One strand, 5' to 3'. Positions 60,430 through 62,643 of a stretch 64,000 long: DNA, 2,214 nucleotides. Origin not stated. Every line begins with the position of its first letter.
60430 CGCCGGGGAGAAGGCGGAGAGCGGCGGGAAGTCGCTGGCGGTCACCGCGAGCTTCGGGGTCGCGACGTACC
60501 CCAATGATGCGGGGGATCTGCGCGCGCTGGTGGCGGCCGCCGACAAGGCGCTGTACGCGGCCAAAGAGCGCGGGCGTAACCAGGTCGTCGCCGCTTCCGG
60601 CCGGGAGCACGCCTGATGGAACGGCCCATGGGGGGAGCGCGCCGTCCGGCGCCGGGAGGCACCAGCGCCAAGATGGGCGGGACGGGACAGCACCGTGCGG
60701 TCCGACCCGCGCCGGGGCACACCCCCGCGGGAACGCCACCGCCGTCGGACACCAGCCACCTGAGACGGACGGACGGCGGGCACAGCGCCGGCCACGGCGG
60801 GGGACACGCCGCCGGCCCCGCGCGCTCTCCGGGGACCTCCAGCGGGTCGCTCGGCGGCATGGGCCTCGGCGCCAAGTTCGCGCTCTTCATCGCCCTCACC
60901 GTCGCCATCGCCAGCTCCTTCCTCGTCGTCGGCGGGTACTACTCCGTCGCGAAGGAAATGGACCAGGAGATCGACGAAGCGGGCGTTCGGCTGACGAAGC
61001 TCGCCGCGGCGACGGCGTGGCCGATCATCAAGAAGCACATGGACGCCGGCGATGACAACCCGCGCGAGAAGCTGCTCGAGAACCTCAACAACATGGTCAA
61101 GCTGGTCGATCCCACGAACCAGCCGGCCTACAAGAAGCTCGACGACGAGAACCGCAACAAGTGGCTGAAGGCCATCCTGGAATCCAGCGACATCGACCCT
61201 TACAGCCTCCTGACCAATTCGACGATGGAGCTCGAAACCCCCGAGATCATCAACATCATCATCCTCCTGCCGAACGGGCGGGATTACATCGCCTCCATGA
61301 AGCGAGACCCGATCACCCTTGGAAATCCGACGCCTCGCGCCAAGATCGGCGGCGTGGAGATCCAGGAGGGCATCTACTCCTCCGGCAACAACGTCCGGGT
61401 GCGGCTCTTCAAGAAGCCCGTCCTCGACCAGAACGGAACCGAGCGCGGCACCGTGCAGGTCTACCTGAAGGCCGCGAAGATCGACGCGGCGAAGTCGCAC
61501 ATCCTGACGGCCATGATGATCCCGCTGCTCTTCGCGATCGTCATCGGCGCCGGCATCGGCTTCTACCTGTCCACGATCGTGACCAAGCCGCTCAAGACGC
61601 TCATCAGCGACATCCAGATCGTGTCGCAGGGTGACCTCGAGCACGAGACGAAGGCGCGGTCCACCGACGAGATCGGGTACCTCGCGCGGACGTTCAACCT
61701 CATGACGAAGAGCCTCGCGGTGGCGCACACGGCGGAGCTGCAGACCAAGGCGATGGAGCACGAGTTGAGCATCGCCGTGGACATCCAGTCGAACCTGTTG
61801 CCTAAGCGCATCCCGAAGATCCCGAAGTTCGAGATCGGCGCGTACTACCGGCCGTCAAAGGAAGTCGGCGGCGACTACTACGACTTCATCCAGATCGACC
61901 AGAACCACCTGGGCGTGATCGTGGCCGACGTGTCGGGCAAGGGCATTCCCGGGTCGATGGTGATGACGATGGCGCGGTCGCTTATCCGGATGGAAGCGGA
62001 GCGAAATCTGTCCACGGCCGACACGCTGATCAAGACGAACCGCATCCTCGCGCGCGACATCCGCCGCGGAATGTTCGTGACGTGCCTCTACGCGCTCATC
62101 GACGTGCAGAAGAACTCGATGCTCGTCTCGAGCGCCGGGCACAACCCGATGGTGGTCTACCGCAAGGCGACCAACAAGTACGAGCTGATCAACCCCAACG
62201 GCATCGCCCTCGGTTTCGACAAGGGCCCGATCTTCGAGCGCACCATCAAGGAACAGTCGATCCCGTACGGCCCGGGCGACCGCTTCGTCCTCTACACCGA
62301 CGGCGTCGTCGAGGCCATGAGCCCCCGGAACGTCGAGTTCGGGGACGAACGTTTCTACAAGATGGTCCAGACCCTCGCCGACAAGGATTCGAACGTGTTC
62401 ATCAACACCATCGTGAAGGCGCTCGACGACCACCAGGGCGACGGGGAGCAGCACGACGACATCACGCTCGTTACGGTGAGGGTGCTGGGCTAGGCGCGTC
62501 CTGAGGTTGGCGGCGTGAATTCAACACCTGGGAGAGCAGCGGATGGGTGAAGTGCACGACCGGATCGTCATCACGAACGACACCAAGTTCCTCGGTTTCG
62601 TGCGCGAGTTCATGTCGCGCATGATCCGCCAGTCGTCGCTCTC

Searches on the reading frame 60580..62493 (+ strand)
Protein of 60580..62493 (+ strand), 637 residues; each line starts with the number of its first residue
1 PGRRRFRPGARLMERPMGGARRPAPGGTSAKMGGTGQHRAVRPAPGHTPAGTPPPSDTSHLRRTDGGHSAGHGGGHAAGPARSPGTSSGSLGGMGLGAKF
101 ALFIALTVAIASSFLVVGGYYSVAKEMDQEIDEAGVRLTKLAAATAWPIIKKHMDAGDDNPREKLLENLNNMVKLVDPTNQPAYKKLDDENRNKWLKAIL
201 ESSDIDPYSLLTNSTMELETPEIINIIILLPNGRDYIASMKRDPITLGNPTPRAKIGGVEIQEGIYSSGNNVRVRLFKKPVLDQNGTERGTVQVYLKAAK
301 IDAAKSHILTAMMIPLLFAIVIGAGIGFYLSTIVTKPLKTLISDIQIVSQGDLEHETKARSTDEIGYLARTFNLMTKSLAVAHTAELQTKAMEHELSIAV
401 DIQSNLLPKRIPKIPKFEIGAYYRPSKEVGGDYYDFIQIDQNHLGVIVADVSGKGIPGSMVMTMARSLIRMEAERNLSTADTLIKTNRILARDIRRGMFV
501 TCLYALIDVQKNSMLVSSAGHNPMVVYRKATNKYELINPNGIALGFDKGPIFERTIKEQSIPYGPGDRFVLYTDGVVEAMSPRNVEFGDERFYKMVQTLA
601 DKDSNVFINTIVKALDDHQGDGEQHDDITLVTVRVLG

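Call 86: search_protein_families(library=pfam, proteins=[window:60580-62493:+], max_evalue=0.001)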
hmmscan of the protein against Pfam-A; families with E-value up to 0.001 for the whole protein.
window:60580-62493:+ (637 aa): 2 families
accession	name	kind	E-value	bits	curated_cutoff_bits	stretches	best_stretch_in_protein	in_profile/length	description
PF07228.17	SpoIIE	-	5.3e-47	160.7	25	1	441-635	2-191/192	Stage II sporulation protein E (SpoIIE)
PF00672.30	HAMP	-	1.4e-06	29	25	1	331-379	3-51/53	HAMP domain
